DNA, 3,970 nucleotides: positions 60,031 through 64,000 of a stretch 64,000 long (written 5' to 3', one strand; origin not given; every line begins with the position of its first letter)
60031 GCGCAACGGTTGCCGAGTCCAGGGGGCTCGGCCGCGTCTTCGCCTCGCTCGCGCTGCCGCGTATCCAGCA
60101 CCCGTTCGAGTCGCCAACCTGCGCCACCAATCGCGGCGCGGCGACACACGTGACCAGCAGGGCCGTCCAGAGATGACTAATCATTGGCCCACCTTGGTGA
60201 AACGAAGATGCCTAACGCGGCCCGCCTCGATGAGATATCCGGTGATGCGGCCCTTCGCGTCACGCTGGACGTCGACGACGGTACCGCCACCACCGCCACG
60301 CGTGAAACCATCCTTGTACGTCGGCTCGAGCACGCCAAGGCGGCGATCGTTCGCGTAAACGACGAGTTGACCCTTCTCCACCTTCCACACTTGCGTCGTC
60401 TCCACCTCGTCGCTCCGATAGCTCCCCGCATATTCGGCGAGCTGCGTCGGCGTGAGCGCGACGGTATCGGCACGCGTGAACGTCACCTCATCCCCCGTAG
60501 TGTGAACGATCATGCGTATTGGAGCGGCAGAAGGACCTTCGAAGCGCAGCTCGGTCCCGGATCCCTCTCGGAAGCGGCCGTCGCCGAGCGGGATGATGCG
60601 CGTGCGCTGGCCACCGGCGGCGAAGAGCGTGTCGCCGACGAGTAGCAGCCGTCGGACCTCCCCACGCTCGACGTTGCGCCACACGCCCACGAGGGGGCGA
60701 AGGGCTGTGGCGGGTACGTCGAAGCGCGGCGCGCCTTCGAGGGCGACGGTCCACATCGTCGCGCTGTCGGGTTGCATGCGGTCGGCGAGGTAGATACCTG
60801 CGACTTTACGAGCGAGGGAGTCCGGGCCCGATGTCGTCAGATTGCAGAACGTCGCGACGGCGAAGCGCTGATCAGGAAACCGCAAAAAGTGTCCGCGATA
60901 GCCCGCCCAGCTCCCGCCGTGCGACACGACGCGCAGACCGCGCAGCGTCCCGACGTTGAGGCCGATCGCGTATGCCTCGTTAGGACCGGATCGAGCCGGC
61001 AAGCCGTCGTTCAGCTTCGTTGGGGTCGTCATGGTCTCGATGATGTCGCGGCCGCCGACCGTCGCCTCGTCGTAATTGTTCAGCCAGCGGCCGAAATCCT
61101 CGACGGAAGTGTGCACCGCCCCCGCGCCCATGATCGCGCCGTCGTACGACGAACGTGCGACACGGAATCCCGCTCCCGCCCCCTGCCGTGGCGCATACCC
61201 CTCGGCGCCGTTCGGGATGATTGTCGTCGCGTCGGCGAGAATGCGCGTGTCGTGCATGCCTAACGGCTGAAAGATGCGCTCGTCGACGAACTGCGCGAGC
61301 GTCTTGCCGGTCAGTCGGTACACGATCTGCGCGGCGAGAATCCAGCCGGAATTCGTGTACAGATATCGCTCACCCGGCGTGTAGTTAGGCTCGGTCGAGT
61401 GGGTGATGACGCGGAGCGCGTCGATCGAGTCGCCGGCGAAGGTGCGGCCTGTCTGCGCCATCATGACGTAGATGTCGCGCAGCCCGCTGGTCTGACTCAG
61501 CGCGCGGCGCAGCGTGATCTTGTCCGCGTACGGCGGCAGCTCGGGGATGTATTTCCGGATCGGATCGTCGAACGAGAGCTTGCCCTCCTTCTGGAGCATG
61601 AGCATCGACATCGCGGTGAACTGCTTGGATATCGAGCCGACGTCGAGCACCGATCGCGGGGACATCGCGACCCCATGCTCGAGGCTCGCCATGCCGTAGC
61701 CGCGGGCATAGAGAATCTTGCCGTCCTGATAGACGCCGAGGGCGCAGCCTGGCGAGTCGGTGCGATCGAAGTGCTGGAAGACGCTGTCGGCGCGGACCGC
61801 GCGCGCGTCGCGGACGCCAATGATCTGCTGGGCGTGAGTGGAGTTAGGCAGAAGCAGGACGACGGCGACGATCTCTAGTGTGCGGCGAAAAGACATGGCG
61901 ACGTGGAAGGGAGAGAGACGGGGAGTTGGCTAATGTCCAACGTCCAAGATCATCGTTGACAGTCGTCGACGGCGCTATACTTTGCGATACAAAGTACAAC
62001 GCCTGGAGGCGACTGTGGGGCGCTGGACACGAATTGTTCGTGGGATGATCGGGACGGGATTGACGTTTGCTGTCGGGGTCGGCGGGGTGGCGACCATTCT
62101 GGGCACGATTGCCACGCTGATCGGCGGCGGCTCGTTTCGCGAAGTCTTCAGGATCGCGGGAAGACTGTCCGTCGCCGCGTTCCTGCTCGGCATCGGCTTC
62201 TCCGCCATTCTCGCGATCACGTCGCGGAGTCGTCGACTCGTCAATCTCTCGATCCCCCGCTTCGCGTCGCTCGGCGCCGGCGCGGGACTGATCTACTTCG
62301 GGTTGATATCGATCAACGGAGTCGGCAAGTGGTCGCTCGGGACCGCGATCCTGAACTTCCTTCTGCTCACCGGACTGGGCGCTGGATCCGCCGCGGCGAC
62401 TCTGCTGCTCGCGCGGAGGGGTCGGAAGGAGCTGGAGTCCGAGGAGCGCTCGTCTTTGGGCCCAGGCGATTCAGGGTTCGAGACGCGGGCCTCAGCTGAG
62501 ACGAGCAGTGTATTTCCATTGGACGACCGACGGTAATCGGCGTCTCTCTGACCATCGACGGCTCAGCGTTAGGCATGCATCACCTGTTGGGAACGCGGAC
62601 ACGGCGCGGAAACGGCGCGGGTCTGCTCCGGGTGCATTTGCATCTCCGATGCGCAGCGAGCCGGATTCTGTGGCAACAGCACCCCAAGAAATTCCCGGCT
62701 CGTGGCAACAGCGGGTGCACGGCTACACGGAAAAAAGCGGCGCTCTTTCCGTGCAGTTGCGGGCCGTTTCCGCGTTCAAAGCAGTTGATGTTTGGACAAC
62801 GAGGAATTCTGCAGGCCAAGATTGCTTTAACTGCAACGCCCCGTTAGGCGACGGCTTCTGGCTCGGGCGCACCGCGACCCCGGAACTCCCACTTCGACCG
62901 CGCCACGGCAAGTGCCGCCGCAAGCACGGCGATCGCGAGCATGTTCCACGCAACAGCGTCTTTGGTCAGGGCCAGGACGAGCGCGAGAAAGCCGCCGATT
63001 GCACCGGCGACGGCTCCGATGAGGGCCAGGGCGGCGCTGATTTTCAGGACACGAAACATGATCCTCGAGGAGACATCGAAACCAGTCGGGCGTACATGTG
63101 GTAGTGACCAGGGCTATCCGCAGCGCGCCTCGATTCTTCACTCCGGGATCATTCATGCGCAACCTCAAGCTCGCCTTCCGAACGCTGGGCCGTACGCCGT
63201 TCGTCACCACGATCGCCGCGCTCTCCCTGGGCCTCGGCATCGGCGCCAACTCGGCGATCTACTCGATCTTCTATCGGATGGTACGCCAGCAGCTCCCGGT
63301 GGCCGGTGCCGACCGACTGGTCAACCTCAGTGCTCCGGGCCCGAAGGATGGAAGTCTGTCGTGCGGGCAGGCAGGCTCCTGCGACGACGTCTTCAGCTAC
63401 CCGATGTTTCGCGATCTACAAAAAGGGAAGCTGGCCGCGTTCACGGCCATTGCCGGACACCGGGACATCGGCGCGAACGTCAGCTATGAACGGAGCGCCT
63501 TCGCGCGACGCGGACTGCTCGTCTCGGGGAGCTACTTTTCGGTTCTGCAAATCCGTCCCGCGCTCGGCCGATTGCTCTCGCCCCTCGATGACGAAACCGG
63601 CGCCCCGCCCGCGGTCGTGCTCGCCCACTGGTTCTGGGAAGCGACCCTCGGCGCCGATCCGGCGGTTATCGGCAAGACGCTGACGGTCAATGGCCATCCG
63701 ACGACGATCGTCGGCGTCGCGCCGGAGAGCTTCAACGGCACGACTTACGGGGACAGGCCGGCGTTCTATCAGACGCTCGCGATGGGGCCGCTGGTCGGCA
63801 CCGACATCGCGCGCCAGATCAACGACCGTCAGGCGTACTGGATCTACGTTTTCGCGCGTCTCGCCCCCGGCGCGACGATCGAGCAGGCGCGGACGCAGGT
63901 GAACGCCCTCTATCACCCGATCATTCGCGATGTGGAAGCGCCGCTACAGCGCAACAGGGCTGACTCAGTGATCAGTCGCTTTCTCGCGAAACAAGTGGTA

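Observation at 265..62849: Hyper-abundant non-palindromic octamer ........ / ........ scattered through genes and spacers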

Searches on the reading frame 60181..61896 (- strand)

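Call 7: search_protein_families(library=ncbifam, proteins=[window:60181-61896:-])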
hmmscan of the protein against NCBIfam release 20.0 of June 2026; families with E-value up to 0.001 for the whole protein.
window:60181-61896:- (571 aa): 47 families (the best 25 are shown)
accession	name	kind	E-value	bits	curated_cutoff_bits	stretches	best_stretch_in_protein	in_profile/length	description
NF009622.0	PRK13128.1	equivalog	2.2e-41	142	443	1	47-511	21-448/518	D-aminopeptidase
NF007943.0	PRK10662.1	equivalog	2.7e-21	75.6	266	1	7-277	9-272/380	D-alanyl-D-alanine-carboxypeptidase/endopeptidase AmpH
NF033085.1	bla_class_C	equivalog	1.8e-19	69.8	415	1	41-273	14-232/356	class C beta-lactamase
NF000423.2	blaSRT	exception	1.9e-17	63.5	860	1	14-235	15-219/378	SRT/SST family class C beta-lactamase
NF041663.1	ampC_Sliq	exception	7.3e-16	58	860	1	37-254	29-235/378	cephalosporin-hydrolyzing class C beta-lactamase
NF012173.1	CMY2-MIR-ACT-EC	exception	8.9e-15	54.4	680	1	28-274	25-256/380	CMY2/MIR/ACT/EC family class C beta-lactamase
NF038069.1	blaIDC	exception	1.3e-14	53.9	850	1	20-272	24-264/395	IDC family class C beta-lactamase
NF040478.1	blaLAQ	exception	1.5e-14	53.8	850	1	45-274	41-255/380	LAQ family class C beta-lactamase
NF002968.0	PRK03642.1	equivalog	1.6e-14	53.6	385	1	31-217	38-240/432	penicillin binding protein PBP4B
NF000185.2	BlaEC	exception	2.4e-14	53.1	850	1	44-274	37-252/377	BlaEC family class C beta-lactamase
NF052559.1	MthAcHydAcmB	equivalog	2.5e-14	52.8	550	1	39-222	13-216/391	methyl acetate hydrolase AcmB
NF033569.1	blaLHK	exception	2.7e-14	52.9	850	1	37-258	42-253/390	LHK family class C beta-lactamase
NF041665.1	blaPSZ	exception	2.8e-14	52.9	850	1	30-278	26-260/379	PSZ family class C beta-lactamase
NF012102.1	blaDHA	exception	1.7e-13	50.4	800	1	34-273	29-254/379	DHA family class C beta-lactamase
NF050810.1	blaCHC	exception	2.4e-13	49.7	780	1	32-273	28-254/387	CHC family extended-spectrum class C beta-lactamase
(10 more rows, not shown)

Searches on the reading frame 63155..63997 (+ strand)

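Call 46: search_protein_families(library=pfam, proteins=[window:63155-63997:+], max_evalue=0.00001)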
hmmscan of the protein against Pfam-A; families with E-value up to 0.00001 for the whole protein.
window:63155-63997:+ (281 aa): 1 family
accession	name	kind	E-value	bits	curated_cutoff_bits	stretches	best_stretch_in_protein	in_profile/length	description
PF12704.14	MacB_PCD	-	2.2e-21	77.6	27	1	18-251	1-206/207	MacB-like periplasmic core domain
